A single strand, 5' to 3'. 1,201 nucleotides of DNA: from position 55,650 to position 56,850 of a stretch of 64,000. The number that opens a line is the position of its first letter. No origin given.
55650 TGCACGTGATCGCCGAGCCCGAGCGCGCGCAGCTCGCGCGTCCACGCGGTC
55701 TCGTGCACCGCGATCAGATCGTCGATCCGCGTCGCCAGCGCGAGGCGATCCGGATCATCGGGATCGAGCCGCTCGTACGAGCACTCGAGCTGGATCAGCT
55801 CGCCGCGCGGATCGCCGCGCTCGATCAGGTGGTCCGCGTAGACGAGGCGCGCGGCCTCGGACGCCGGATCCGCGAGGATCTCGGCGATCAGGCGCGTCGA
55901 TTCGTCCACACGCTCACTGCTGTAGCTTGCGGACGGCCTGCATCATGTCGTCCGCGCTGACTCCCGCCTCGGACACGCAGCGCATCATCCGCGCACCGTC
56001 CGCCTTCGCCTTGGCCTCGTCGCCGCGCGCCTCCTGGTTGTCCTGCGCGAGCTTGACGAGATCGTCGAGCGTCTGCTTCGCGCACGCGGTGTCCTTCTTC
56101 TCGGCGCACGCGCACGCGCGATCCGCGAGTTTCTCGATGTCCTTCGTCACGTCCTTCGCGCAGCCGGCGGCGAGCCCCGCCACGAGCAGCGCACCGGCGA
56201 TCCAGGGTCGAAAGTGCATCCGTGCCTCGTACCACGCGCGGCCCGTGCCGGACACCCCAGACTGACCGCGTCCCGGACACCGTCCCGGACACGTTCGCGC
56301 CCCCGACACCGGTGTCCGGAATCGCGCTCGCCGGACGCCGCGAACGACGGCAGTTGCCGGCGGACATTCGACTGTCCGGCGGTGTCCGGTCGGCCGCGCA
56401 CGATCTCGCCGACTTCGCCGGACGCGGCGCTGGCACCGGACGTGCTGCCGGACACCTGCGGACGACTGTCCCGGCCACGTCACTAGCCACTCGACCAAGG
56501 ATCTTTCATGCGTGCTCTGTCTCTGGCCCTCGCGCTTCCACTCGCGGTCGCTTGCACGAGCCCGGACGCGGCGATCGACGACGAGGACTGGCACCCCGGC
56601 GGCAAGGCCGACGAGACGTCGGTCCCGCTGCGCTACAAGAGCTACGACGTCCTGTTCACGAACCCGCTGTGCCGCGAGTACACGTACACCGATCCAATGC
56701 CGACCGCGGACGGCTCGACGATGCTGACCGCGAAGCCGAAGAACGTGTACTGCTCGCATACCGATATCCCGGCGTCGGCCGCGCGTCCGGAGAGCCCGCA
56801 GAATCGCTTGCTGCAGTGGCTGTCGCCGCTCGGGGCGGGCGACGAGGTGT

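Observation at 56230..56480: CCGGACA(C) motif cluster: tandem repeat, palindromes and half-sites in a 288-bp divergent promoter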

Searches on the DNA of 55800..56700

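Call 25: search_rna_families(source=window, start=55800, end=56700, threshold=evalue, max_evalue=1)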
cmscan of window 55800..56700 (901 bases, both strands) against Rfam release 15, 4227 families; matches with E-value up to 1: 1.
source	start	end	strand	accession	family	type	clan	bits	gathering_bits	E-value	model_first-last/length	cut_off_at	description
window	56383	56447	+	RF02136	HTT-AS1_3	Gene; lncRNA;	-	18.1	70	0.69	1-60/60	no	HTT antisense RNA 1 conserved region 3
